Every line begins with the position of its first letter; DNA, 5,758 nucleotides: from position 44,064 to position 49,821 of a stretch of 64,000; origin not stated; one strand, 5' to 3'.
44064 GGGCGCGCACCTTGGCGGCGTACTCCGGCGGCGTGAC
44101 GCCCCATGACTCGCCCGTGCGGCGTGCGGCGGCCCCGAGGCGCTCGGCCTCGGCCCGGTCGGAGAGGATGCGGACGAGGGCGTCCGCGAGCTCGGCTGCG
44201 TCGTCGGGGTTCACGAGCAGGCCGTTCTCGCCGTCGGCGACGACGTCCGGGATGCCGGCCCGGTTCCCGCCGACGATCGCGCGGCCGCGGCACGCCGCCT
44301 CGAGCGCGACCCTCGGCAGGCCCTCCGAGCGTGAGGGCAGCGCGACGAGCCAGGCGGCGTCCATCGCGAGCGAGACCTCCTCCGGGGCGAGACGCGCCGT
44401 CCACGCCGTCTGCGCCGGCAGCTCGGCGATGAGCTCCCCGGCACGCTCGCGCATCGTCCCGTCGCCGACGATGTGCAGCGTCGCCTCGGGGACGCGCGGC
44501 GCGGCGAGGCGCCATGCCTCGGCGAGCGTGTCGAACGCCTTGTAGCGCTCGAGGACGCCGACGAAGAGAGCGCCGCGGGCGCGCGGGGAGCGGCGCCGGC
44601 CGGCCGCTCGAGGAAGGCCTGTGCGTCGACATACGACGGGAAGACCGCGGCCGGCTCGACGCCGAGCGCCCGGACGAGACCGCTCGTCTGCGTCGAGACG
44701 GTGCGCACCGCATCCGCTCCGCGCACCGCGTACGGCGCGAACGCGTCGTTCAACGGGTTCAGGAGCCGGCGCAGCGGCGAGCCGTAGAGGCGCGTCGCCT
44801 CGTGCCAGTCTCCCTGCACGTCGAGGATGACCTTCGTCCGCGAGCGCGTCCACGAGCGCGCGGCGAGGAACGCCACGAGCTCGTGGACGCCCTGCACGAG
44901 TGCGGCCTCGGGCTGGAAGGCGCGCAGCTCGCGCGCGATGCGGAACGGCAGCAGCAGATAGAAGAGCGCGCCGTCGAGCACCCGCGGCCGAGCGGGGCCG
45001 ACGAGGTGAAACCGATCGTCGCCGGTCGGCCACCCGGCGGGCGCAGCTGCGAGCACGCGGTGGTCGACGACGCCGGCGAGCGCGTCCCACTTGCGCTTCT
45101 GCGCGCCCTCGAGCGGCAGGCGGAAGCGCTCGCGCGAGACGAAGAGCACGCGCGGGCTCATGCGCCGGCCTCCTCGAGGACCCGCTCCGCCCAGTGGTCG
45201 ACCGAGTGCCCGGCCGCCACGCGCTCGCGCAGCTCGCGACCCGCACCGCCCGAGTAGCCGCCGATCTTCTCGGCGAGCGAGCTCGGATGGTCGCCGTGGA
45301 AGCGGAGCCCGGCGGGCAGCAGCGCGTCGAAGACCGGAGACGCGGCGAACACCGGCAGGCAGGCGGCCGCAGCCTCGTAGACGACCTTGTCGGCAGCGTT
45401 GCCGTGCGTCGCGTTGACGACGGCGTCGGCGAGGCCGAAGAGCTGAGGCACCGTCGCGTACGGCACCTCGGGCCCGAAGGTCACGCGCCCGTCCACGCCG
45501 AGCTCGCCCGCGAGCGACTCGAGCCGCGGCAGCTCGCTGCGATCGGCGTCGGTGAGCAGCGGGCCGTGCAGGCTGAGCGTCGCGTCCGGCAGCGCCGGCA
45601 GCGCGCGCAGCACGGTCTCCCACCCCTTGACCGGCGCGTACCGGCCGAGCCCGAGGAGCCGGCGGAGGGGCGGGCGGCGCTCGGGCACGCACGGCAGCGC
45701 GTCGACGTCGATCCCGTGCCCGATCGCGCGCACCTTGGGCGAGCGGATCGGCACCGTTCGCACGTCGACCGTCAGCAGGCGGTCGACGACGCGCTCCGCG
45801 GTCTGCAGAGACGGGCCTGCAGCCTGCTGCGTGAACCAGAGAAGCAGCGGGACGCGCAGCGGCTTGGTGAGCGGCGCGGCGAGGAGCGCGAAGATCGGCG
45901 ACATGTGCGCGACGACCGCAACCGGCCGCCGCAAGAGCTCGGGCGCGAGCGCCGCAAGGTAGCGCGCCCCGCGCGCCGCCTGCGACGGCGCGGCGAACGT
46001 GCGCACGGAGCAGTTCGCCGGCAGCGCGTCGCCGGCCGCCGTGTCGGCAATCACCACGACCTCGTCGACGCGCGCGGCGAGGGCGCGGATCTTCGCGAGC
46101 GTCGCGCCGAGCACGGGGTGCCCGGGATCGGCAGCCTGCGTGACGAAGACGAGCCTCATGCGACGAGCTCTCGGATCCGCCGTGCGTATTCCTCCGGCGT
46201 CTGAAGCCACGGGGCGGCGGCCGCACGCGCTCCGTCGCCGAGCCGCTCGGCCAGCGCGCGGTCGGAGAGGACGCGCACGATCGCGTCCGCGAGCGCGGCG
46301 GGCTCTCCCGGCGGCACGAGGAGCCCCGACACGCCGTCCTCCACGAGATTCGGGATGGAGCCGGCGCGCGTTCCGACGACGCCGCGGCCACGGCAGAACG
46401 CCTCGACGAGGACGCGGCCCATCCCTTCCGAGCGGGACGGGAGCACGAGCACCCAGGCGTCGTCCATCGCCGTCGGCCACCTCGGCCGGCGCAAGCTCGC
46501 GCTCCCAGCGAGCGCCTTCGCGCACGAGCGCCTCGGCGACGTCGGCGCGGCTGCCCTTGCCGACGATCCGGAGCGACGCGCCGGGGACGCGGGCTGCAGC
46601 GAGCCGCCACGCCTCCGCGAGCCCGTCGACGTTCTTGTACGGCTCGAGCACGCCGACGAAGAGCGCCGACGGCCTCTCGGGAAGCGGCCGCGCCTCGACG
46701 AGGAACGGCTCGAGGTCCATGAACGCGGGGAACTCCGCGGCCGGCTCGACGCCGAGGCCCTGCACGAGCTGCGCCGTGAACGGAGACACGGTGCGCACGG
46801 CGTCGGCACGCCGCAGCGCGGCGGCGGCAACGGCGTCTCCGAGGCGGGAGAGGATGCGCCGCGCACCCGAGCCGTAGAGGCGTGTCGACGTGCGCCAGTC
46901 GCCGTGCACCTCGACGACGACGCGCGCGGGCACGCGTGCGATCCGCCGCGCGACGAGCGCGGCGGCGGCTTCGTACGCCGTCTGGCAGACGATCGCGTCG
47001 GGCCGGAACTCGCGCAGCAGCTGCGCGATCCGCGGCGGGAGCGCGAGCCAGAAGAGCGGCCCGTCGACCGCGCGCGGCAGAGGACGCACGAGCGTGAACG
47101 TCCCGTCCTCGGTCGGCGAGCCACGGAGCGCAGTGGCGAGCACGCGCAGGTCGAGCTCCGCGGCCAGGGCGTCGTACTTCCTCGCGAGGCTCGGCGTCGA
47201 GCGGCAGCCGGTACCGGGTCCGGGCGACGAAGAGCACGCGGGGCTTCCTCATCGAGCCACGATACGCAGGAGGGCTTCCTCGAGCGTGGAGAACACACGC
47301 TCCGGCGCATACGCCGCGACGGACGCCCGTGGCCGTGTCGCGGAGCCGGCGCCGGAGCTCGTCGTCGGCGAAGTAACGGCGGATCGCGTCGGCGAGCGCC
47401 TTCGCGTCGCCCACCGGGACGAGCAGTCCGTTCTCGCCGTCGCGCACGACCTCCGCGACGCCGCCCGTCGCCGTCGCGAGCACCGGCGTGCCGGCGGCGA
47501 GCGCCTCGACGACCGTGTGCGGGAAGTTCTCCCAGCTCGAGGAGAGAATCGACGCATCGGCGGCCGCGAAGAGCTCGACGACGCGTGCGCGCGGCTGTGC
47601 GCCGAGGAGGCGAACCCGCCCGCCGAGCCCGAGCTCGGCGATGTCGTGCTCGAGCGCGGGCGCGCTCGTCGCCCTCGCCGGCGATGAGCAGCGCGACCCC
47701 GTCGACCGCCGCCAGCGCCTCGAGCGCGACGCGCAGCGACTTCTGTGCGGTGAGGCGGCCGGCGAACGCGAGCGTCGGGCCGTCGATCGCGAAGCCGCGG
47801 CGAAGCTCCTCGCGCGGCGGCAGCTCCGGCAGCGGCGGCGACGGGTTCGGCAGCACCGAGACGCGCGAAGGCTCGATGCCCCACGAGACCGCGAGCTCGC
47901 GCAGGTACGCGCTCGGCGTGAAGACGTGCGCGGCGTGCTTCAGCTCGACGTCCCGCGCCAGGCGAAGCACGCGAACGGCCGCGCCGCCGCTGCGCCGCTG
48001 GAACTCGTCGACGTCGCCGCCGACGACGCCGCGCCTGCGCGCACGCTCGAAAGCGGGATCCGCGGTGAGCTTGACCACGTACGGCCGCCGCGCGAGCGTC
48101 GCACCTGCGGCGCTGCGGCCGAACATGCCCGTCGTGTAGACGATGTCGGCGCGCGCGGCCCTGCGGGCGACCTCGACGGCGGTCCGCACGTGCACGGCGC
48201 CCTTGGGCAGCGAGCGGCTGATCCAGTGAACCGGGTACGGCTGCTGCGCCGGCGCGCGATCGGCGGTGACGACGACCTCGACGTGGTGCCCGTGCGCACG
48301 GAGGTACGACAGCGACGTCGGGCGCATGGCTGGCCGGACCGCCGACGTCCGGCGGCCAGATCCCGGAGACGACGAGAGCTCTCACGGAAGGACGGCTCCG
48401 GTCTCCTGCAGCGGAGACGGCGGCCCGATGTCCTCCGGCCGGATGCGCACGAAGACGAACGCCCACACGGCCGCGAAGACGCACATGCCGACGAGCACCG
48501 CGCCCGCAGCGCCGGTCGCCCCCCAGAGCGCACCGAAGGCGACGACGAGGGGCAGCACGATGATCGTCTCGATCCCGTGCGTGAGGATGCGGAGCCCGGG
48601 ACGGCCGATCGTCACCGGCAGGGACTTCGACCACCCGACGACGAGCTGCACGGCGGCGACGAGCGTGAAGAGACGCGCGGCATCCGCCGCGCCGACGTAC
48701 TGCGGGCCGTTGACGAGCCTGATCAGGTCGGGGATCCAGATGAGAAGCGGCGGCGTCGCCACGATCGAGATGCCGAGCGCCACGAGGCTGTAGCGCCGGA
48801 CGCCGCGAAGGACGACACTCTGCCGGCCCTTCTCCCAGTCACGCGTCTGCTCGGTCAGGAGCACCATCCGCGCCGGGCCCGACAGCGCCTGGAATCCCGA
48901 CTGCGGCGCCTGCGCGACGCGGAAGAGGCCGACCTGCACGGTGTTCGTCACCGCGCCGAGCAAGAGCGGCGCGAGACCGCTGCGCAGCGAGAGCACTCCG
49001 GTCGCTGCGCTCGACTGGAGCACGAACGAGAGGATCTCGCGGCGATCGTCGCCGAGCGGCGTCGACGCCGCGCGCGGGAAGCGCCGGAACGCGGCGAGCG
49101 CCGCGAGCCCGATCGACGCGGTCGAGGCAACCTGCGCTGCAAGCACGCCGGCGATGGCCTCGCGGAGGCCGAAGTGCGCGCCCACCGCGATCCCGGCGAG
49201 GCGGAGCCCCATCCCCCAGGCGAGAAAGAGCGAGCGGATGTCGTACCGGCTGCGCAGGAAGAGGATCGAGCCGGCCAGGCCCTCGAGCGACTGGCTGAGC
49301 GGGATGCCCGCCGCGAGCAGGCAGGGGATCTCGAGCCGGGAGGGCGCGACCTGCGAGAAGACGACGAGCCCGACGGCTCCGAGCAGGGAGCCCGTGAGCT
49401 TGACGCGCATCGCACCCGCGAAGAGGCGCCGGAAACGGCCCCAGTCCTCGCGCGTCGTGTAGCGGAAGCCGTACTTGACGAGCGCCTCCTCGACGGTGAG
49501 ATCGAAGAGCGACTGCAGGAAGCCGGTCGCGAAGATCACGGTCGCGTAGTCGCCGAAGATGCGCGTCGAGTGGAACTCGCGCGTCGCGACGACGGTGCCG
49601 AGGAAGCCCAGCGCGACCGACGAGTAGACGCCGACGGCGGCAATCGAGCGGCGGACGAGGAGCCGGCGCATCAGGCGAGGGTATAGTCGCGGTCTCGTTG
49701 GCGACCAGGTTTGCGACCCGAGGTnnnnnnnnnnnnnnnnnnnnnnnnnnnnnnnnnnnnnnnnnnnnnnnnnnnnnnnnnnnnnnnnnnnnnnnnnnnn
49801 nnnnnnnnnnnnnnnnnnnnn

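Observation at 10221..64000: ~54-kb envelope-glycan super-locus built around GT-C-fold membrane transferases and polyprenyl-phosphate-sugar synthases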

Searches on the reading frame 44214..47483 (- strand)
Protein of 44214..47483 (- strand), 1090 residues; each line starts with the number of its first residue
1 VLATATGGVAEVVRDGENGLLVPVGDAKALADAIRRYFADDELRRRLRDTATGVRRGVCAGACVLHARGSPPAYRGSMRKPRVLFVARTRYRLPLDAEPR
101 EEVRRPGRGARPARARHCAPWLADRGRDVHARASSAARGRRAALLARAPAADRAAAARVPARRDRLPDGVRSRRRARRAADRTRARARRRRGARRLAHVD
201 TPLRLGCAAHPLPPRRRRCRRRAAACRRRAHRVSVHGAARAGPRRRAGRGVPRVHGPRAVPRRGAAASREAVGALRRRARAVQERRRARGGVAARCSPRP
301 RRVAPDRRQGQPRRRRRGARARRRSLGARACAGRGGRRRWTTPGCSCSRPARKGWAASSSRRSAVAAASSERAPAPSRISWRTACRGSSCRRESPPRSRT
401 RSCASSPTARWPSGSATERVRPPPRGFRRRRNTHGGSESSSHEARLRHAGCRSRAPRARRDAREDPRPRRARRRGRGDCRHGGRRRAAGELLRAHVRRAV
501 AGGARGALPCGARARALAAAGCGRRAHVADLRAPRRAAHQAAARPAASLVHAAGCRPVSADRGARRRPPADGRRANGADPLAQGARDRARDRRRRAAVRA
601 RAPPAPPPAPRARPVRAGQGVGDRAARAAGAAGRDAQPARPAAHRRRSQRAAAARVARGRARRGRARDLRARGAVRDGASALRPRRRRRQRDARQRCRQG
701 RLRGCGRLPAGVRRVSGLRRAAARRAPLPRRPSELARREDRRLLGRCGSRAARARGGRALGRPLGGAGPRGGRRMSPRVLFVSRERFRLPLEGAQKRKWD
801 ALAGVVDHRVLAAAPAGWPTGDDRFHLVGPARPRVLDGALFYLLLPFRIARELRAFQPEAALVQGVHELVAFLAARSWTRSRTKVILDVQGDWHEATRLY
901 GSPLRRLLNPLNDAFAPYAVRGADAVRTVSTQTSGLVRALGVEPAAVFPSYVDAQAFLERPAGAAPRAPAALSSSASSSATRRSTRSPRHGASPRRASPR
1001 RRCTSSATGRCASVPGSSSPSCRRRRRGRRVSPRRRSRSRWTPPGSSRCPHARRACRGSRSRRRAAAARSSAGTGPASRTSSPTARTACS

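Call 11: search_protein_families(library=pfam, proteins=[window:44214-47483:-], max_evalue=0.01)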
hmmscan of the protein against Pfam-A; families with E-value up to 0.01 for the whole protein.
window:44214-47483:- (1090 aa): 2 families
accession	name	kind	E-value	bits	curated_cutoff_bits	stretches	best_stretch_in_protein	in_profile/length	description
PF00534.26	Glycos_transf_1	-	2e-09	37.6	26.4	1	2-51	120-169/172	Glycosyl transferases group 1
PF13692.12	Glyco_trans_1_4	-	4.7e-07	30.6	27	1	2-40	104-142/142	Glycosyl transferases group 1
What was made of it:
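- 44038..48327 (-): Four GT4 genes. Three are frameshifted (at about 44610, 46470 and 47662); 45158-46159 is intact. Pfam domains split across frames (call 11).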

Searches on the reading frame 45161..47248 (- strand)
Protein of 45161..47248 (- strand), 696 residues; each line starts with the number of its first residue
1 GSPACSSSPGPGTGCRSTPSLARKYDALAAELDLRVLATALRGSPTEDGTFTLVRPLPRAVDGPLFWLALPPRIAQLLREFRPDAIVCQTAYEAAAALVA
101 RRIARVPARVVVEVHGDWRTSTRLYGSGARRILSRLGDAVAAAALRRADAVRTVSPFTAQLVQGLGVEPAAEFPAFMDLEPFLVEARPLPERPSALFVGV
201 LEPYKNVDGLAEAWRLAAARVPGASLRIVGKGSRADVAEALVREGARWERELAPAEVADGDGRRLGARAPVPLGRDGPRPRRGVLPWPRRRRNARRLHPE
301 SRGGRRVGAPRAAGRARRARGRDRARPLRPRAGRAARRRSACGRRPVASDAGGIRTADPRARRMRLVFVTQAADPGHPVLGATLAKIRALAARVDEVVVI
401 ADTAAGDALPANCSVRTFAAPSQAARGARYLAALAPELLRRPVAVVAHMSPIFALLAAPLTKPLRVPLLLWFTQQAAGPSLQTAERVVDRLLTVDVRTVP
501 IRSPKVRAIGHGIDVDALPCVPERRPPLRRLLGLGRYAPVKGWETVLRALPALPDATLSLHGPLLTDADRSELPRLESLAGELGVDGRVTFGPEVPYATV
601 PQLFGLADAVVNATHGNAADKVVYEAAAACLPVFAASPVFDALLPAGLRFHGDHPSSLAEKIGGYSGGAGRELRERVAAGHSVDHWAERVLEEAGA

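Call 11: search_protein_families(library=pfam, proteins=[window:45161-47248:-], max_evalue=0.01)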
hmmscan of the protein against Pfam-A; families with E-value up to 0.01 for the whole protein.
window:45161-47248:- (696 aa): 6 families
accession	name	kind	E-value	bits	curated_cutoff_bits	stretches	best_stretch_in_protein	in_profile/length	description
PF13579.12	Glyco_trans_4_4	-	2.7e-17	64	29.7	1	19-170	8-150/158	Glycosyl transferase 4-like domain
PF00534.26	Glycos_transf_1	-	5.6e-15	55.7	26.4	2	531-636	18-122/172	Glycosyl transferases group 1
PF13439.12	Glyco_transf_4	-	7.1e-14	52.6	28.5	1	28-169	15-156/170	Glycosyltransferase Family 4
PF13692.12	Glyco_trans_1_4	-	1e-13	52.2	27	2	530-662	3-136/142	Glycosyl transferases group 1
PF13524.12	Glyco_trans_1_2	-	3e-05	24.4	25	1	546-691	5-143/144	Glycosyl transferase-like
PF13477.12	Glyco_trans_4_2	-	0.0052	17.4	23.4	0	61-116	54-108/139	Glycosyl transferase 4-like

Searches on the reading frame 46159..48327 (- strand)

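Call 11: search_protein_families(library=pfam, proteins=[window:46159-48327:-], max_evalue=0.01)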
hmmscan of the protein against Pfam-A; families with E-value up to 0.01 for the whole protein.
window:46159-48327:- (723 aa): 3 families
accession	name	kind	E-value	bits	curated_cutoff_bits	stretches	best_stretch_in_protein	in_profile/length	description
PF13692.12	Glyco_trans_1_4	-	1.9e-23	83.7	27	1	618-689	71-142/142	Glycosyl transferases group 1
PF00534.26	Glycos_transf_1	-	2e-22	80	26.4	1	618-701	87-170/172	Glycosyl transferases group 1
PF13579.12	Glyco_trans_4_4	-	2e-10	41.7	29.7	1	8-161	13-157/158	Glycosyl transferase 4-like domain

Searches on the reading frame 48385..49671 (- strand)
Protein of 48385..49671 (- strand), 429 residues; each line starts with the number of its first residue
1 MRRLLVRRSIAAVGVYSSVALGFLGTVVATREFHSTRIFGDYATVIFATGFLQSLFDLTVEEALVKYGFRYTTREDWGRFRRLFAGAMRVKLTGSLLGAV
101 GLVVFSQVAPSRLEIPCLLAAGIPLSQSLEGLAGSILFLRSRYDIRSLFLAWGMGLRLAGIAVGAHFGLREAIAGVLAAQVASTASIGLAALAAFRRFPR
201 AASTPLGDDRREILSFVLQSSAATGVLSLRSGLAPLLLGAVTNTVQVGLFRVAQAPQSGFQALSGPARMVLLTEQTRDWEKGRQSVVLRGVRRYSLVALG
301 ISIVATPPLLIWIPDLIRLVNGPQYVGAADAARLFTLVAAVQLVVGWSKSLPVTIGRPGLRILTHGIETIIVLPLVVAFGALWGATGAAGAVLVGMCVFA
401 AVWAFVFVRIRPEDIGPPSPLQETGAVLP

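Call 10: search_protein_families(library=pfam, proteins=[window:48385-49671:-], max_evalue=0.01)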
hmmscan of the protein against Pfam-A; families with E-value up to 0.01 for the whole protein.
window:48385-49671:- (429 aa): 1 family
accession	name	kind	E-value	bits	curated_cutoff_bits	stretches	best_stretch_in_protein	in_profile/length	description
PF01943.22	Polysacc_synt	-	2.3e-05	24.4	28.2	1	13-261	10-255/274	Polysaccharide biosynthesis protein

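Call 49: search_protein_families(library=pfam, proteins=[window:48385-49671:-], max_evalue=10)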
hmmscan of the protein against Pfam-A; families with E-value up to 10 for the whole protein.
window:48385-49671:- (429 aa): 2 families
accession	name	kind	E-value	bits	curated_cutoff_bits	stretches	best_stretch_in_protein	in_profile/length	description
PF01943.22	Polysacc_synt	-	2.3e-05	24.4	28.2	1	13-261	10-255/274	Polysaccharide biosynthesis protein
PF11511.13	RhodobacterPufX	-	0.13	12.4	25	1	365-402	8-45/67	Intrinsic membrane protein PufX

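Call 84: search_protein_families(library=ncbifam, proteins=[window:48385-49671:-], max_evalue=0.001)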
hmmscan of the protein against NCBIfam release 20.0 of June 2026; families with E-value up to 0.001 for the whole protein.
window:48385-49671:- (429 aa): 0 families
